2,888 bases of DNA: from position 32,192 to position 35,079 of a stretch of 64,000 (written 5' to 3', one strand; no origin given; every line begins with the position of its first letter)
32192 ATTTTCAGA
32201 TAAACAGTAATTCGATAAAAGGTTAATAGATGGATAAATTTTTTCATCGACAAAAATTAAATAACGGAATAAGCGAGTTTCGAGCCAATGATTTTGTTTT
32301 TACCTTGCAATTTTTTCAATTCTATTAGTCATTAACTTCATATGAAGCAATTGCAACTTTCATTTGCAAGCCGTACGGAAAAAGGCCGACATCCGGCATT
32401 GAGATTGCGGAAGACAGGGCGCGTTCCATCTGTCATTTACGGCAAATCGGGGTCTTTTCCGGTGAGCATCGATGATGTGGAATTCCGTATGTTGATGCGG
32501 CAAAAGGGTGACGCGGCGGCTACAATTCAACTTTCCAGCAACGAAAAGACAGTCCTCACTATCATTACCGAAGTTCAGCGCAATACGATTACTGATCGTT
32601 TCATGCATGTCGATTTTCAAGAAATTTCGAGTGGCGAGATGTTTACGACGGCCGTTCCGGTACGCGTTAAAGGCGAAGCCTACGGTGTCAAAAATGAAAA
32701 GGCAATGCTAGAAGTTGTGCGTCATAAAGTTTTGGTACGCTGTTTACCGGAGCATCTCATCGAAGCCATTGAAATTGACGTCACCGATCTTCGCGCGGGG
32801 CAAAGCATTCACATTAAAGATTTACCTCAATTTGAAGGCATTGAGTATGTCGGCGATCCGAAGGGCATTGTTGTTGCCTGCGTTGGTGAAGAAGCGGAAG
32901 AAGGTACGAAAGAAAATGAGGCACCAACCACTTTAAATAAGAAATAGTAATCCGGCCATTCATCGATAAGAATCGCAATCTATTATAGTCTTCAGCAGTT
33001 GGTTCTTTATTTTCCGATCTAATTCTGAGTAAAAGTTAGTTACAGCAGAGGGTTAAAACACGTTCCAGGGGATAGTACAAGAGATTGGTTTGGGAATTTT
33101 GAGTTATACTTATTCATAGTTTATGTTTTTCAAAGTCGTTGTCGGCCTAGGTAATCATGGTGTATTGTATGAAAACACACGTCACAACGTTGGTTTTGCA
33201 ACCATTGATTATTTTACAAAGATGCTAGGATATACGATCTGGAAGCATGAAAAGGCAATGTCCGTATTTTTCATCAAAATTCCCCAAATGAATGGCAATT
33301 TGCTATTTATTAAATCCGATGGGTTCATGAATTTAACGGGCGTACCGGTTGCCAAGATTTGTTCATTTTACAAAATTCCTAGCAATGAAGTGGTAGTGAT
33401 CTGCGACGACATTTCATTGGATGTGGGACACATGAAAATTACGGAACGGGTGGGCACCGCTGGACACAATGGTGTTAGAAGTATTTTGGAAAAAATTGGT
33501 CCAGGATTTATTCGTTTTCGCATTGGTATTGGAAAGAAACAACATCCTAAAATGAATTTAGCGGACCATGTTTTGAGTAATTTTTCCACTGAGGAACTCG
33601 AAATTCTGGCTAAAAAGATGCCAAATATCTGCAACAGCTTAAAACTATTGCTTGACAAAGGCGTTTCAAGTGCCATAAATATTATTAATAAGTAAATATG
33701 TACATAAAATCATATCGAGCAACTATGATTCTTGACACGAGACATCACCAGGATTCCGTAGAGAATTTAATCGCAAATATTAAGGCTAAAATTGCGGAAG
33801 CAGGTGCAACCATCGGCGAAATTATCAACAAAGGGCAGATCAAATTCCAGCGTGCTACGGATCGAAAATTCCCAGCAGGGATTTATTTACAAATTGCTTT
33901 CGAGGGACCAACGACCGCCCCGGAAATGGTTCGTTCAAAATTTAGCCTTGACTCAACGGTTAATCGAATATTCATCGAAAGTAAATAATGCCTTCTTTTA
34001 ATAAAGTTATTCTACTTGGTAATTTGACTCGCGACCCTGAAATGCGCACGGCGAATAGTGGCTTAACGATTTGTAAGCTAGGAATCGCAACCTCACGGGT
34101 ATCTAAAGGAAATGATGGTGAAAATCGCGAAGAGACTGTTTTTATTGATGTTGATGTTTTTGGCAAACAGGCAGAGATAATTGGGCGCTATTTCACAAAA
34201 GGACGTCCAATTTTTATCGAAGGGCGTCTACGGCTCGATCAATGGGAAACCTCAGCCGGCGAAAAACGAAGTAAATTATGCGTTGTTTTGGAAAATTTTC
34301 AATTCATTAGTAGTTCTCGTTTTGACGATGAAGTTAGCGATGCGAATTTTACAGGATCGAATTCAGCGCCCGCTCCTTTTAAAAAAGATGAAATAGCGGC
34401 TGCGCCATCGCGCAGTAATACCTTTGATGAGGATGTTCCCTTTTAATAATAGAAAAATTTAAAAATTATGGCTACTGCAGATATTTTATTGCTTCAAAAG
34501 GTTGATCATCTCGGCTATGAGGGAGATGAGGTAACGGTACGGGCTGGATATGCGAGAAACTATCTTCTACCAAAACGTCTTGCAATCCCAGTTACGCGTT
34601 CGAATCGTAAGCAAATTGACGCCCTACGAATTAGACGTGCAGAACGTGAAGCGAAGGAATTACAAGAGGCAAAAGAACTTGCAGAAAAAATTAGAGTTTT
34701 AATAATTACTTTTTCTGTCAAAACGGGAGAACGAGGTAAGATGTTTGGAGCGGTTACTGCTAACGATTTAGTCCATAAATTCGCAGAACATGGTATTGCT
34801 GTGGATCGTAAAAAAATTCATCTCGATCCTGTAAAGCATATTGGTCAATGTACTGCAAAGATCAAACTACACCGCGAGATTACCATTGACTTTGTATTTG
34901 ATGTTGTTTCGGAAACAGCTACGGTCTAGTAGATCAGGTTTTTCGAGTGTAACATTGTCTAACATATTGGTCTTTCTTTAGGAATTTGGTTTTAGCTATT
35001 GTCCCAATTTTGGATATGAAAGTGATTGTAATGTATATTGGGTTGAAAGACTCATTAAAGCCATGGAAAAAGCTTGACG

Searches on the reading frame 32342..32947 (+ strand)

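Call 56: search_protein_families(library=pfam, proteins=[window:32342-32947:+], max_evalue=0.00001)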
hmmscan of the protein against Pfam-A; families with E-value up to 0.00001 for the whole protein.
window:32342-32947:+ (201 aa): 2 families
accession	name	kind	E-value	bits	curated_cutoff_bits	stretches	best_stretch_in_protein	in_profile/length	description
PF14693.11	Ribosomal_TL5_C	-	1.3e-22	80.4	27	1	102-181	3-81/84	Ribosomal protein TL5, C-terminal domain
PF01386.24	Ribosomal_L25p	-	2.8e-17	63.4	23.6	1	7-92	2-82/82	Ribosomal L25p family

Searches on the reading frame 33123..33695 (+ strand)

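Call 56: search_protein_families(library=pfam, proteins=[window:33123-33695:+], max_evalue=0.00001)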
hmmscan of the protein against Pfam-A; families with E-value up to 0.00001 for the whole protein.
window:33123-33695:+ (190 aa): 1 family
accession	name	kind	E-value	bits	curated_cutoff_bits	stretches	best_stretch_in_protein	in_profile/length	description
PF01195.25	Pept_tRNA_hydro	-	4.3e-49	167.3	27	1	5-189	1-183/183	Peptidyl-tRNA hydrolase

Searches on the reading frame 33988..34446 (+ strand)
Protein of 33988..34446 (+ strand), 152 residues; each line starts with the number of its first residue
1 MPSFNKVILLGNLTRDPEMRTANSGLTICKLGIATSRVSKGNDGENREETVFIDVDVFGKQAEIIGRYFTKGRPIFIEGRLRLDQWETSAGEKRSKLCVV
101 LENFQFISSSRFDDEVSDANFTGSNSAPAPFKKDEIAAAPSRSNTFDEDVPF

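Call 56: search_protein_families(library=pfam, proteins=[window:33988-34446:+], max_evalue=0.00001)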
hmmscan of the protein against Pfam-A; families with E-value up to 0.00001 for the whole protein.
window:33988-34446:+ (152 aa): 1 family
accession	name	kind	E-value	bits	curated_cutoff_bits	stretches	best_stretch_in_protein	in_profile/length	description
PF00436.31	SSB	-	6.9e-30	103.6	26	1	4-107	1-104/104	Single-strand binding protein family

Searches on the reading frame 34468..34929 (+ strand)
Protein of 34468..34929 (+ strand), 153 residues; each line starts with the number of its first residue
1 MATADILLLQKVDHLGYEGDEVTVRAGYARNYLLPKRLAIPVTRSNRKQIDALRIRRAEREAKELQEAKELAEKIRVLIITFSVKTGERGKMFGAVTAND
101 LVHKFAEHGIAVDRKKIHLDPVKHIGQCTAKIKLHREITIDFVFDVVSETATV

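Call 56: search_protein_families(library=pfam, proteins=[window:34468-34929:+], max_evalue=0.00001)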
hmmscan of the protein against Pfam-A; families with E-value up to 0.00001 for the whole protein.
window:34468-34929:+ (153 aa): 2 families
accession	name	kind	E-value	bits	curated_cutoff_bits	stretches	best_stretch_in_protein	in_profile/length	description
PF03948.19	Ribosomal_L9_C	-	4.1e-22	78.8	23.2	1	66-147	1-85/86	Ribosomal protein L9, C-terminal domain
PF01281.25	Ribosomal_L9_N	-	7e-19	67.6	20.7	1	6-50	3-47/47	Ribosomal protein L9, N-terminal domain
